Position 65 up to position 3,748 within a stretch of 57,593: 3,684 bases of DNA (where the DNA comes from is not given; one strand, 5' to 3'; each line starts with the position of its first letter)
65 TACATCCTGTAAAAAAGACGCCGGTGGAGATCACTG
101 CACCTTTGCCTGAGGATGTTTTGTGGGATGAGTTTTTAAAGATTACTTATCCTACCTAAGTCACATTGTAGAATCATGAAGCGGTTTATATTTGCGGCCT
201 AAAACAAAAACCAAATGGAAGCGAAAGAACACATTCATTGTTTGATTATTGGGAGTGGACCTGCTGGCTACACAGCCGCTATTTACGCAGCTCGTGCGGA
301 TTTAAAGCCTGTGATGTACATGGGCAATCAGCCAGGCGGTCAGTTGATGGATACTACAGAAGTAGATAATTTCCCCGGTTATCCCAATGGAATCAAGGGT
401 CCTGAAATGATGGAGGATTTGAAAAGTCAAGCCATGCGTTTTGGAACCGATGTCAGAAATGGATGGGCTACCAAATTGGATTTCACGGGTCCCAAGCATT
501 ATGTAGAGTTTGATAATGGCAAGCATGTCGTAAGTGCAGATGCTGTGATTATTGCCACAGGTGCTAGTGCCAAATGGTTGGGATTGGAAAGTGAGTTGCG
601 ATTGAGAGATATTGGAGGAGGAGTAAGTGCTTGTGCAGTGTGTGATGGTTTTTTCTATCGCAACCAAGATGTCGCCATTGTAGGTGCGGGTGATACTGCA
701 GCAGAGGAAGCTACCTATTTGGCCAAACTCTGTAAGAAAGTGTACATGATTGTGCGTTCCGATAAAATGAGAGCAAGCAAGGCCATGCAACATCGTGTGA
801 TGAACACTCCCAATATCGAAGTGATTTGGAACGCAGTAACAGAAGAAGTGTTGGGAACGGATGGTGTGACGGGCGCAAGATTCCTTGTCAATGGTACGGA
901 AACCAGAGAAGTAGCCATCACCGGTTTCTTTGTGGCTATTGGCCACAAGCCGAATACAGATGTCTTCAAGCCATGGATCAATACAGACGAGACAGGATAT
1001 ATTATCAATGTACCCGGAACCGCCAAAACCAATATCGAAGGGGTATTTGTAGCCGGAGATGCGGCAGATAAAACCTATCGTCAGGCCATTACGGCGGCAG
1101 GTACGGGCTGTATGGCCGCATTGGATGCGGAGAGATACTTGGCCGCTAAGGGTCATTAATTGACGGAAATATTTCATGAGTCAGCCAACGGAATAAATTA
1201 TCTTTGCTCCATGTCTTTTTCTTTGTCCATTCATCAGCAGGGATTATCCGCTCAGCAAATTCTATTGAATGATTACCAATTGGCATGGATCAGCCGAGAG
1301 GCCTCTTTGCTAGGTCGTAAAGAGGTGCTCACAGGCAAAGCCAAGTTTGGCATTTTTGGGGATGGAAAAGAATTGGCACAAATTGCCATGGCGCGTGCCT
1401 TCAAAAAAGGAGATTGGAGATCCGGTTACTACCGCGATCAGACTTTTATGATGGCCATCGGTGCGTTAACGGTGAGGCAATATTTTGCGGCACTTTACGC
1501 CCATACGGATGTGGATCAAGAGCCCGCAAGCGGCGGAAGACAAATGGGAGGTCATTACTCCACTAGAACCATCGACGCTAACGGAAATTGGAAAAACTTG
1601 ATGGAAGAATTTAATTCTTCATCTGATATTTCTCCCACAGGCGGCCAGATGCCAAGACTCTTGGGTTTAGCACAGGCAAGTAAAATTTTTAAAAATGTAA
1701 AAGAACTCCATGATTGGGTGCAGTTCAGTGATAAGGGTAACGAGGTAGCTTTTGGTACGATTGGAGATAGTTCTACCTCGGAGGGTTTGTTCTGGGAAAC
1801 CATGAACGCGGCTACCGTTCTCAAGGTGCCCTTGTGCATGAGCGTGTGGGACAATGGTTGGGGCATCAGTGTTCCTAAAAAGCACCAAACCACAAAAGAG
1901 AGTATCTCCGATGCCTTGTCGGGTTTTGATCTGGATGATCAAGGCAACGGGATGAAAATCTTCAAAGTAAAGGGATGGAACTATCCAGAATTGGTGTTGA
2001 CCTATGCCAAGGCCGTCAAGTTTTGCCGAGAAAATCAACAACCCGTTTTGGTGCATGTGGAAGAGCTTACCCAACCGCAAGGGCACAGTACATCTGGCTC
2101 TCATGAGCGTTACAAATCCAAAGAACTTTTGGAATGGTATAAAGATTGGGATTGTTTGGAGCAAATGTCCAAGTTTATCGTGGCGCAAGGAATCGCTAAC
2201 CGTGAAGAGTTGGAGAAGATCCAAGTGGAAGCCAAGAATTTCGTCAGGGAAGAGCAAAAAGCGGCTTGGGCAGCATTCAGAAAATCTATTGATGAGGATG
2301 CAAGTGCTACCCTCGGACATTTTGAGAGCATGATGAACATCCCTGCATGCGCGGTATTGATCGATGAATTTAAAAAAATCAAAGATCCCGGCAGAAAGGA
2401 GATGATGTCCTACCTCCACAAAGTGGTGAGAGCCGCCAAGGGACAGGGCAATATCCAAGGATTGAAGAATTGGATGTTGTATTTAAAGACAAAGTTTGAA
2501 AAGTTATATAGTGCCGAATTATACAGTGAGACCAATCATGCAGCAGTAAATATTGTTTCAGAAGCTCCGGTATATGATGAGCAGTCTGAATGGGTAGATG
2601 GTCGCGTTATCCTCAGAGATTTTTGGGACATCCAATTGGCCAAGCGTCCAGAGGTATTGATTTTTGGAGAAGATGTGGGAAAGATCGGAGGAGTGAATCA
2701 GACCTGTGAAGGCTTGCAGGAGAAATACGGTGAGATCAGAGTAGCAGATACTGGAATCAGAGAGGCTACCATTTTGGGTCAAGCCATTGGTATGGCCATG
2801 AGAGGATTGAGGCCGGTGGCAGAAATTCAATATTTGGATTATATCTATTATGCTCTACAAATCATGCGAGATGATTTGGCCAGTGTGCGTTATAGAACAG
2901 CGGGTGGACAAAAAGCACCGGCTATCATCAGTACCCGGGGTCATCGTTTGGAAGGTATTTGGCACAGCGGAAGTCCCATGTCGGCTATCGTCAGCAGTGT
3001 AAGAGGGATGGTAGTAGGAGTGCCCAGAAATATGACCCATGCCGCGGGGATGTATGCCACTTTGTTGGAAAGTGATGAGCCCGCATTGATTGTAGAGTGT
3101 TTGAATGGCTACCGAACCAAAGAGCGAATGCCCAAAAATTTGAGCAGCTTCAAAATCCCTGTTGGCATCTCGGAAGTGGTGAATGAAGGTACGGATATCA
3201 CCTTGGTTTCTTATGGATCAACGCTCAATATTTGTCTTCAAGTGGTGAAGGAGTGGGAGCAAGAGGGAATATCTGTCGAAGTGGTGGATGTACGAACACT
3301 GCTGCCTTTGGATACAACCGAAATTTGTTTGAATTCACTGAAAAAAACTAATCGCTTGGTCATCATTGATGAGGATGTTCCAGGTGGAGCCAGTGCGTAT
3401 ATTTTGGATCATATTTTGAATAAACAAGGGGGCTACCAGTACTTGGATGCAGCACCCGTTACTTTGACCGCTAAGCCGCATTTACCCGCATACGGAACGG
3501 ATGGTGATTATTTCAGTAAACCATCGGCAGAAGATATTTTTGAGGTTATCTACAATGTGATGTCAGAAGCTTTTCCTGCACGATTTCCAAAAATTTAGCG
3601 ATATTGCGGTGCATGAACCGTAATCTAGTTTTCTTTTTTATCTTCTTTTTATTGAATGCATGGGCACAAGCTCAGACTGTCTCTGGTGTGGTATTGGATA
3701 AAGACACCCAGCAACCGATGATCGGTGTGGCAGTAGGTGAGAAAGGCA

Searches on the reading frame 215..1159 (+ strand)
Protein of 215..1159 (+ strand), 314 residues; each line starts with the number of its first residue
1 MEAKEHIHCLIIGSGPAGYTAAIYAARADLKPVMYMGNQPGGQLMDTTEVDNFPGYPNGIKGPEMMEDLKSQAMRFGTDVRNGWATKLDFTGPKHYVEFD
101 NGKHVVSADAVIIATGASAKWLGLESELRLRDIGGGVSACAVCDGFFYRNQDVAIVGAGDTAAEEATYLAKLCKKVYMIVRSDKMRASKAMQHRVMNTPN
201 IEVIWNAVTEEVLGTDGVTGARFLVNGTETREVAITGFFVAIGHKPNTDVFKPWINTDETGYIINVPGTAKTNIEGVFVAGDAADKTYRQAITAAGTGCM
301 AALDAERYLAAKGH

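Call 39: search_protein_families(library=pfam, proteins=[window:215-1159:+])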
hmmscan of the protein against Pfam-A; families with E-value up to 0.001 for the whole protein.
window:215-1159:+ (314 aa): 8 families
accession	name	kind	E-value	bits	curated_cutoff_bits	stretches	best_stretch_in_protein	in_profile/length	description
PF07992.20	Pyr_redox_2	-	6.5e-43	147.6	26.1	1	8-298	2-291/291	Pyridine nucleotide-disulphide oxidoreductase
PF13738.12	Pyr_redox_3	-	1.8e-17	64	30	1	102-281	119-305/305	Pyridine nucleotide-disulphide oxidoreductase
PF00070.33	Pyr_redox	-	1.2e-13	51.8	22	1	153-218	2-74/82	Pyridine nucleotide-disulphide oxidoreductase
PF01134.28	GIDA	-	3.5e-06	26.8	22.1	0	9-39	2-29/391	Glucose inhibited division protein A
PF13450.12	NAD_binding_8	-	0.00014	22.5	21.9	0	11-49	1-40/68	NAD(P)-binding Rossmann-like domain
PF01946.23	Thi4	-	0.00054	19.7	26.2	0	9-33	20-45/235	Thi4 family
PF00890.30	FAD_binding_2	-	0.00079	19.2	20.4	0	10-34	3-27/414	FAD binding domain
PF01266.30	DAO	-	0.00089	19.3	27.9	0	65-122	151-209/353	FAD dependent oxidoreductase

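Call 84: find_encoding_contigs(protein=window:215-1156:+, flank=10000, max_places=2)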
Protein window:215-1156:+ (314 aa): 2 contigs read that carry it; 1 place shown.
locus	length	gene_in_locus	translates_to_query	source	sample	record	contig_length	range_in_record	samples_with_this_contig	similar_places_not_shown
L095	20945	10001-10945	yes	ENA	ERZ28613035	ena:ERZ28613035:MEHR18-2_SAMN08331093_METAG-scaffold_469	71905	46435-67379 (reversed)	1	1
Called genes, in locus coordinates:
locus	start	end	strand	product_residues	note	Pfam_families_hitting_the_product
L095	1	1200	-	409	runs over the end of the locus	PF19276:HD_assoc_2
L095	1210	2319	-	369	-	PF00226:DnaJ, PF01556:DnaJ_C, PF00684:DnaJ_CXXCXGXG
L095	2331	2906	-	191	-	PF01025:GrpE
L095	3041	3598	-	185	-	PF00578:AhpC-TSA, PF08534:Redoxin, PF00085:Thioredoxin, PF13098:Thioredoxin_2, PF13905:Thioredoxin_8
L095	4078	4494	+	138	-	PF22028:DUF6934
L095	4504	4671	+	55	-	-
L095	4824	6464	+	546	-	-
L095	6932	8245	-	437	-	PF00275:EPSP_synthase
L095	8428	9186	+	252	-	PF02548:Pantoate_transf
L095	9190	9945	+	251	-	PF00849:PseudoU_synth_2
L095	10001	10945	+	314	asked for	PF01134:GIDA (faint), PF07992:Pyr_redox_2, PF13738:Pyr_redox_3, PF00070:Pyr_redox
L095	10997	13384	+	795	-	PF00676:E1_dh, PF02779:Transket_pyr, PF02780:Transketolase_C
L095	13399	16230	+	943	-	PF13715:CarbopepD_reg_2, PF07715:Plug, PF00593:TonB_dep_Rec_b-barrel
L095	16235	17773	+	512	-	PF00135:COesterase (weak), PF20434:BD-FAE, PF18962:Por_Secre_tail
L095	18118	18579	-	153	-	PF07610:DUF1573, PF22544:HYDIN_VesB_CFA65-like_Ig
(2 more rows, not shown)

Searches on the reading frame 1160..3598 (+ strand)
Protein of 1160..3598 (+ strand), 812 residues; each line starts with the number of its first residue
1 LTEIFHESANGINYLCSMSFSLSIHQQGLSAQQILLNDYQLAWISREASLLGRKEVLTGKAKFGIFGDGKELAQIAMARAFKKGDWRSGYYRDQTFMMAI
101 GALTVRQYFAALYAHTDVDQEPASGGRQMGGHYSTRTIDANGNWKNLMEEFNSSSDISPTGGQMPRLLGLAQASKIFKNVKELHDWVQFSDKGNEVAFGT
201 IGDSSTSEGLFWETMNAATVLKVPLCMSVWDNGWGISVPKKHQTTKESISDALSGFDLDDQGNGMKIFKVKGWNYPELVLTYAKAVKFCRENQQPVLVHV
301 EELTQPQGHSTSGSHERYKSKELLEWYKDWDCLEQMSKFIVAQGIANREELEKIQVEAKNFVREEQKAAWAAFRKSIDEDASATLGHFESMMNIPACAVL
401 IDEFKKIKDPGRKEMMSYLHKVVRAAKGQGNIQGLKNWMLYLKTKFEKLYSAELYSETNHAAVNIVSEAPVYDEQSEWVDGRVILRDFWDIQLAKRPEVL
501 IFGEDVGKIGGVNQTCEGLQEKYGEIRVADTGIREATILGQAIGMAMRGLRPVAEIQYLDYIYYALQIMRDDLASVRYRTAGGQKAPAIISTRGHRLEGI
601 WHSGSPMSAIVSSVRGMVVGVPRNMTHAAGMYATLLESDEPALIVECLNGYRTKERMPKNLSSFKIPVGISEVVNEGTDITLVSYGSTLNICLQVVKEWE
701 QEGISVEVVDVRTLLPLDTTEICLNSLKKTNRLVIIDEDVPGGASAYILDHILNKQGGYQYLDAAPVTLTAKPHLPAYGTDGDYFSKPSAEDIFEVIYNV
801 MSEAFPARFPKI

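Call 39: search_protein_families(library=pfam, proteins=[window:1160-3598:+])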
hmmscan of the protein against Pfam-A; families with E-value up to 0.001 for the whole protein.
window:1160-3598:+ (812 aa): 3 families
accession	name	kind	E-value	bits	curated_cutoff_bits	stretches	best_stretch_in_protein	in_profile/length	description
PF00676.26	E1_dh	-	1.9e-32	112.9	22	1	59-370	21-292/300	Dehydrogenase E1 component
PF02780.25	Transketolase_C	-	1.2e-23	83.8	25.9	1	672-774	4-104/124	Transketolase, C-terminal domain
PF02779.29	Transket_pyr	-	6.7e-20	71.9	27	1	493-646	17-167/174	Transketolase, pyrimidine binding domain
